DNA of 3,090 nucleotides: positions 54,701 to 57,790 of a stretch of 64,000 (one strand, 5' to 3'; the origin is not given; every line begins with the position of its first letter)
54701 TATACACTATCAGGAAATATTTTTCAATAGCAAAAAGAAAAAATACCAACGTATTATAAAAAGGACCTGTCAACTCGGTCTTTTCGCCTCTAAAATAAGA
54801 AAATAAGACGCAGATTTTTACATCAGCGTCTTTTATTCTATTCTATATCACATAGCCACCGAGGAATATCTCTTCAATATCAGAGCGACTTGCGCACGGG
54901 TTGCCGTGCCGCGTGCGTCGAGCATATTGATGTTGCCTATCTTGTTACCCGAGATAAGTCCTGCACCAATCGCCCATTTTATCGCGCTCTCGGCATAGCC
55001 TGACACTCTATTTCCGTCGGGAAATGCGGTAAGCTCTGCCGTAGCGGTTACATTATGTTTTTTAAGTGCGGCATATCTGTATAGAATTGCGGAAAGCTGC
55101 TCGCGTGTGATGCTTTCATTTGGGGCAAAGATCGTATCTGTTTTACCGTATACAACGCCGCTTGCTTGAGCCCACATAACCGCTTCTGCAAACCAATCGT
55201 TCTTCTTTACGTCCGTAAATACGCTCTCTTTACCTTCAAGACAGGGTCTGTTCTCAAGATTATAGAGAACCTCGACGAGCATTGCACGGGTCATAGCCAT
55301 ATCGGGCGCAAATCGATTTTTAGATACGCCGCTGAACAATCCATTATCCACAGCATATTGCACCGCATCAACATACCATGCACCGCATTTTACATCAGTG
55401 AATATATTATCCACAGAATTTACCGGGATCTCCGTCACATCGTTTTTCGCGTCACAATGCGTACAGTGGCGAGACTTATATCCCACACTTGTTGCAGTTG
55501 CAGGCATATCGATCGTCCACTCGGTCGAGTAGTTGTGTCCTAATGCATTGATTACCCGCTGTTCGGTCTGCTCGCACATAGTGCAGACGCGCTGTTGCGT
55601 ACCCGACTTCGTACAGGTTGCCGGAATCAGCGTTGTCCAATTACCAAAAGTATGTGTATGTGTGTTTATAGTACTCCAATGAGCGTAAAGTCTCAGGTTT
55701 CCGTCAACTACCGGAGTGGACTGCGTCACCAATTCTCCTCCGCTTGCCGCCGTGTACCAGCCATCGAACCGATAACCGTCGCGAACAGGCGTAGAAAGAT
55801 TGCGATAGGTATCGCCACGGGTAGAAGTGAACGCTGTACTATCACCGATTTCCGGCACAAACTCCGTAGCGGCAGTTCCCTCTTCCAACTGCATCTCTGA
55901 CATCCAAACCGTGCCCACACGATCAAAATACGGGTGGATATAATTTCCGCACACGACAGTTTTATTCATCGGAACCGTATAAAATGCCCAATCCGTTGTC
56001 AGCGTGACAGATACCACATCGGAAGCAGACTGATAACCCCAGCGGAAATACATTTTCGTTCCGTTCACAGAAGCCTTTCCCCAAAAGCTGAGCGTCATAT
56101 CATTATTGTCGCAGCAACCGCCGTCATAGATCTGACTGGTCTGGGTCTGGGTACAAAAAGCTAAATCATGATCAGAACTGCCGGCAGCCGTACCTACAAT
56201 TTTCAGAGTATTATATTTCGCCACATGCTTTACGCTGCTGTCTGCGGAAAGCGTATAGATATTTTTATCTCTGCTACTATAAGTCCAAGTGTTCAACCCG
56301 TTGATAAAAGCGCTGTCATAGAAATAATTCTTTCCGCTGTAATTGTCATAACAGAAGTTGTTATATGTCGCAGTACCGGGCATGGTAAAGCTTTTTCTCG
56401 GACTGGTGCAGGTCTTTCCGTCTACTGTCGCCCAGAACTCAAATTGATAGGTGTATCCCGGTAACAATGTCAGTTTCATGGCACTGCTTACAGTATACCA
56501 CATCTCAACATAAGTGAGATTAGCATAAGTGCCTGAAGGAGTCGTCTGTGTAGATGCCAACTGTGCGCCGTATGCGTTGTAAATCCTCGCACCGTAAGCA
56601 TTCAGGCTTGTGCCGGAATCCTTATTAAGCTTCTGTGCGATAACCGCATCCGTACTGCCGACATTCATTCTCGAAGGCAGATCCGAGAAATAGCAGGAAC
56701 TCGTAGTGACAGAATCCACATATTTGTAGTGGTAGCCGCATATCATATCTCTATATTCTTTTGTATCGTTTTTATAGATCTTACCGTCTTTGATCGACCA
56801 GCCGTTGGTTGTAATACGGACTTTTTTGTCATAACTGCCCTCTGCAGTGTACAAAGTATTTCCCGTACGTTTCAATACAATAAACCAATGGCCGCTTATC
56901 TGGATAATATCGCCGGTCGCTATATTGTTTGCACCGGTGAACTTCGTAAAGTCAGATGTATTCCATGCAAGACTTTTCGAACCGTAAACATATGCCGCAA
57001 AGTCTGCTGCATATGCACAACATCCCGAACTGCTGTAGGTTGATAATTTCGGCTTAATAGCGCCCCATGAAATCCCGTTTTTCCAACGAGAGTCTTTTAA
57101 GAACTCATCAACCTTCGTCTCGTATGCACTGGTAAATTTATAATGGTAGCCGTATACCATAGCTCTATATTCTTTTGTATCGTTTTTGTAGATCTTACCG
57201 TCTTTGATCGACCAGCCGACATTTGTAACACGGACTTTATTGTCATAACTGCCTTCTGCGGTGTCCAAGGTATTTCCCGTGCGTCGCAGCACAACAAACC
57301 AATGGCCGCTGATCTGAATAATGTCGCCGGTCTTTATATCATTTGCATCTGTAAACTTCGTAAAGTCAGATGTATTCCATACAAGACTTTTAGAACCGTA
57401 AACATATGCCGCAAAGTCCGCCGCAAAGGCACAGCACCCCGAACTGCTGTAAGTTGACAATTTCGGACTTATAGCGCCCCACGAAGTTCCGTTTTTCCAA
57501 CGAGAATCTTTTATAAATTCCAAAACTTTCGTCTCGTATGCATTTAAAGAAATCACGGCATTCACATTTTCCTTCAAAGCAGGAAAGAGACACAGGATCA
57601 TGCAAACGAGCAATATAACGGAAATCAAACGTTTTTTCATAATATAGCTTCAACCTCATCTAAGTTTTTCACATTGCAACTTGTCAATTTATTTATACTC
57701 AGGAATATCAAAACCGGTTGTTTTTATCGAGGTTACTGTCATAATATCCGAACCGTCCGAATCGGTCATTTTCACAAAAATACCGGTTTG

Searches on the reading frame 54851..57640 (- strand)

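Call 37: search_protein_families(library=pfam, proteins=[window:54851-57640:-], max_evalue=0.001)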
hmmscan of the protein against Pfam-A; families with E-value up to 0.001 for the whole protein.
window:54851-57640:- (930 aa): 2 families
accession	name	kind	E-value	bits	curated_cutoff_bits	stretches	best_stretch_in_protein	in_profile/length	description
PF00395.25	SLH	-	4e-27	94.4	20.8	2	808-849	2-43/44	S-layer homology domain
PF09479.16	Flg_new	-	6.8e-12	45.8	27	1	603-654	13-65/65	Listeria-Bacteroides repeat domain (List_Bact_rpt)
